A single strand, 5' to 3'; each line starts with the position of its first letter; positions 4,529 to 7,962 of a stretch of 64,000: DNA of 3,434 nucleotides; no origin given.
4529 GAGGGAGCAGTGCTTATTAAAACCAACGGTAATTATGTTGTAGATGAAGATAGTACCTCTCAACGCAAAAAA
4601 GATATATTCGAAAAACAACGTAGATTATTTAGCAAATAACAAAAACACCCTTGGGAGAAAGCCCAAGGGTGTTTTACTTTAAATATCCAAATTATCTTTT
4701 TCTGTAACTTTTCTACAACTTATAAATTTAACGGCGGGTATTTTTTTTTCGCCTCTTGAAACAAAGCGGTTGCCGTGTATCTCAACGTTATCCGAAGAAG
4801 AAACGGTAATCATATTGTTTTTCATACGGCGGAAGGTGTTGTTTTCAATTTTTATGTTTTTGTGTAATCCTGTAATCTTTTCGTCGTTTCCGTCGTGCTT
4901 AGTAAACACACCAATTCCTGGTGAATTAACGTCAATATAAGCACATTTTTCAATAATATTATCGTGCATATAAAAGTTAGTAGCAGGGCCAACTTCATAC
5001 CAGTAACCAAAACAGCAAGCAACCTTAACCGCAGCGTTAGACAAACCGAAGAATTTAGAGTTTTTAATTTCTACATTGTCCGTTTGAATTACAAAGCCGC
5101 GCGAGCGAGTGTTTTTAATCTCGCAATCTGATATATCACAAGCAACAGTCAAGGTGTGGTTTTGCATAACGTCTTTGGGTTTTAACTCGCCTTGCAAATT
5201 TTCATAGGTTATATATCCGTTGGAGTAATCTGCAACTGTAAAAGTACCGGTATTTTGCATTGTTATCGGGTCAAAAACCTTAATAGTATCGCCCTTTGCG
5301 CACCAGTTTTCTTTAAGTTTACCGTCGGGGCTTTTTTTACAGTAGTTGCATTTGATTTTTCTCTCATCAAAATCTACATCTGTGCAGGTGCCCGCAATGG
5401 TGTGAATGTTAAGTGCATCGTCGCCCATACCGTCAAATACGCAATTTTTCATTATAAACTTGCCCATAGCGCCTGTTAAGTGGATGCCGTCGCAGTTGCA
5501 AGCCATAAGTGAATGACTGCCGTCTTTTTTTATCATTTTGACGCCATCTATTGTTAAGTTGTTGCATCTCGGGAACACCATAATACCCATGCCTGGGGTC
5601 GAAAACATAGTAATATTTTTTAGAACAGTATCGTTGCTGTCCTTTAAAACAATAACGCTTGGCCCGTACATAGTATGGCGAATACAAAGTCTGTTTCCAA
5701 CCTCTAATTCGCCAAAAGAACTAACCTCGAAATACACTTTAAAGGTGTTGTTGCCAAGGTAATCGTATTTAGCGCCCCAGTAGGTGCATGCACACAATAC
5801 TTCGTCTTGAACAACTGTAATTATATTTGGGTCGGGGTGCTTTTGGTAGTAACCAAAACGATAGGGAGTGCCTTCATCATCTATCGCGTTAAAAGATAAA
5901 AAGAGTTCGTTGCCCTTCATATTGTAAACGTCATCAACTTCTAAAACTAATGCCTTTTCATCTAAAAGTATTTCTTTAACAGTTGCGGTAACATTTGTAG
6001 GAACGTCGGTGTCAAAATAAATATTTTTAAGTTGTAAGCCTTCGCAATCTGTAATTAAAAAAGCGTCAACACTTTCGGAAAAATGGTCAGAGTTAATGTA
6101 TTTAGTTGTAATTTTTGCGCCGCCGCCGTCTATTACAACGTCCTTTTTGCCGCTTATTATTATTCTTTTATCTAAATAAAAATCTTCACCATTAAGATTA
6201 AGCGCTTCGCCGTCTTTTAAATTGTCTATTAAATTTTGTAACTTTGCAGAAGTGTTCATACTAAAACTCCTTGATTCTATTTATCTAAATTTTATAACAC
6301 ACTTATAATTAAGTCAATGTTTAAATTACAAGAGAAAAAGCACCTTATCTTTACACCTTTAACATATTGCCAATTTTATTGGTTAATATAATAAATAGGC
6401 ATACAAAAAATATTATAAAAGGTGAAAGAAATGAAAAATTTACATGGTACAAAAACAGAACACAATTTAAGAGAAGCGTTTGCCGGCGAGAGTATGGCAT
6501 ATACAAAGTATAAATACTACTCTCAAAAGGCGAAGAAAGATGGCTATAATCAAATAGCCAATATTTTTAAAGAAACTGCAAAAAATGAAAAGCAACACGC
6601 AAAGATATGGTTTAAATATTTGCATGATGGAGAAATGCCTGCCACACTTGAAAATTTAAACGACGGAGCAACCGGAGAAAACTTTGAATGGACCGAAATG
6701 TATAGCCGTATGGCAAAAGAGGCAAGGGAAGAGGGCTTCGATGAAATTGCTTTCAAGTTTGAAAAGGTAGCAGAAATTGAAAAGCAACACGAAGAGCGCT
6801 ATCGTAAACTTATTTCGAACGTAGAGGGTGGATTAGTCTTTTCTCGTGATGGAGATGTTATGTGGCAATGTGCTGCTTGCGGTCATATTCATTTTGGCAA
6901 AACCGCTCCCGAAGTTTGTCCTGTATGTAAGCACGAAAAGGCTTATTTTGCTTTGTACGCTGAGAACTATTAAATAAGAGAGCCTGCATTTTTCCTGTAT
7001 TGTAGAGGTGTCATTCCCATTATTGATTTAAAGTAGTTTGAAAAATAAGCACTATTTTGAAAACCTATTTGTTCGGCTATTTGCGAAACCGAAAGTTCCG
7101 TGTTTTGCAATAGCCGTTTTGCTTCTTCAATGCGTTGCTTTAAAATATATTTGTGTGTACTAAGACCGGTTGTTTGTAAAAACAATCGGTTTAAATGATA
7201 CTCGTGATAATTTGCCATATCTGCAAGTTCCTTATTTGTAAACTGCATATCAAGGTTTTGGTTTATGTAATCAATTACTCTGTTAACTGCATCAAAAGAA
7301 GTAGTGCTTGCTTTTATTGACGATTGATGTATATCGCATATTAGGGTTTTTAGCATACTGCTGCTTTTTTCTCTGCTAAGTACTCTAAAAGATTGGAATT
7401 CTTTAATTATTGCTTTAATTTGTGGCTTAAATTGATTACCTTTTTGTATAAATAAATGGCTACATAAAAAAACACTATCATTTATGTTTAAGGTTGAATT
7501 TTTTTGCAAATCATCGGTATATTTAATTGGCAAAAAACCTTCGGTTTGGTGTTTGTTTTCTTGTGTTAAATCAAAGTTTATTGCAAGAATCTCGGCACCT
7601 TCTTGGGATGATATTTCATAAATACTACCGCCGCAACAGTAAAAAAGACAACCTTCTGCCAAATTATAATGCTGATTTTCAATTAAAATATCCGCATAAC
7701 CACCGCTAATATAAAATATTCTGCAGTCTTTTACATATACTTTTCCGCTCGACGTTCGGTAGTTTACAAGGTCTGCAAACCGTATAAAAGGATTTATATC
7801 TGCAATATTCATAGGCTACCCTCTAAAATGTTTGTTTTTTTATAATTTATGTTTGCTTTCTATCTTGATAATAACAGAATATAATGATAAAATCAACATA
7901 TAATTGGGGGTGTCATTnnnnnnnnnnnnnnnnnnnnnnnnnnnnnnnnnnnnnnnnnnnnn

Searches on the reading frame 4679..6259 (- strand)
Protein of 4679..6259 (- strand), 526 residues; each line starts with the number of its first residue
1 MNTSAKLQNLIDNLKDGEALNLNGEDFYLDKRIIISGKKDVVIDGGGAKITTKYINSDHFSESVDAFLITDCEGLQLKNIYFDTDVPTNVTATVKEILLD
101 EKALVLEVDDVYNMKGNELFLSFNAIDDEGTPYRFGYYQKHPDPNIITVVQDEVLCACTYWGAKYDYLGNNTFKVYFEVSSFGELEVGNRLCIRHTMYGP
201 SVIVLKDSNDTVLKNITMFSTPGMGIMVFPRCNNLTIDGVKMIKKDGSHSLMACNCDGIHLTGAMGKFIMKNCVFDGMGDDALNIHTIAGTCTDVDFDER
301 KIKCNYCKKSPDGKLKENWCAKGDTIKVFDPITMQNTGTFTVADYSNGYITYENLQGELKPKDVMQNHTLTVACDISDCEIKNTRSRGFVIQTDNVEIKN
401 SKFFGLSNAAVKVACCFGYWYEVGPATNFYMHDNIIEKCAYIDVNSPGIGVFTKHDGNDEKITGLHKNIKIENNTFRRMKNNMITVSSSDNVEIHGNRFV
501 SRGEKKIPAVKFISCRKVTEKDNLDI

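Call 76: search_protein_families(library=pfam, proteins=[window:4679-6259:-], max_evalue=0.00001)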
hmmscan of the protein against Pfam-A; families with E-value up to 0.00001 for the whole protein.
window:4679-6259:- (526 aa): 1 family
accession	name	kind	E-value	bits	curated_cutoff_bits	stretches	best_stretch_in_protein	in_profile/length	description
PF13229.12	Beta_helix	-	1.3e-08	35.1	25.9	1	374-502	34-137/158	Right handed beta helix region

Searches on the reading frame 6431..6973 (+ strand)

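Call 76: search_protein_families(library=pfam, proteins=[window:6431-6973:+], max_evalue=0.00001)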
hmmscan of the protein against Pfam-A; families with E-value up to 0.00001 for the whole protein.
window:6431-6973:+ (180 aa): 3 families
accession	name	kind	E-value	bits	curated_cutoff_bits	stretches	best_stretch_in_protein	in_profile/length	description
PF02915.23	Rubrerythrin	-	1.4e-23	84.2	22.8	1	12-127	2-136/137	Rubrerythrin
PF21349.2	RUBY_RBDX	-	5.8e-12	45.3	26.5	1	145-173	1-29/30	Rubrerythrin, rubredoxin-like domain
PF23458.2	DUF7130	-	8.1e-06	26.1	35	0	129-178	39-88/89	Domain of unknown function (DUF7130)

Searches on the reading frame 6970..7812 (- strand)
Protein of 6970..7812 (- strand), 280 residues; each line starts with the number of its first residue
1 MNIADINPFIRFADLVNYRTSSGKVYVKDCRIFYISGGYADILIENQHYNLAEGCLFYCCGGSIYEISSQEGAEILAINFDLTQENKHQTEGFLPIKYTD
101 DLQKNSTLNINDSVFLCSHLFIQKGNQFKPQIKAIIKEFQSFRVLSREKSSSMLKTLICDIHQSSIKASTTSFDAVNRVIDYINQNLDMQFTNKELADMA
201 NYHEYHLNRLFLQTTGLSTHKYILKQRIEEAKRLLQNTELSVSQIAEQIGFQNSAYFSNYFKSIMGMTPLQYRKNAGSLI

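Call 76: search_protein_families(library=pfam, proteins=[window:6970-7812:-], max_evalue=0.00001)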
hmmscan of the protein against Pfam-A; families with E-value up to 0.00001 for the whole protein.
window:6970-7812:- (280 aa): 2 families
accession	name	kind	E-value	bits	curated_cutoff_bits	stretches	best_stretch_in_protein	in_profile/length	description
PF12833.13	HTH_18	-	2.6e-24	85.8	33.6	1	196-274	1-79/80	Helix-turn-helix domain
PF00165.29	HTH_AraC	-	1.7e-16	60.4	26.6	1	235-274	1-42/42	Bacterial regulatory helix-turn-helix proteins, AraC family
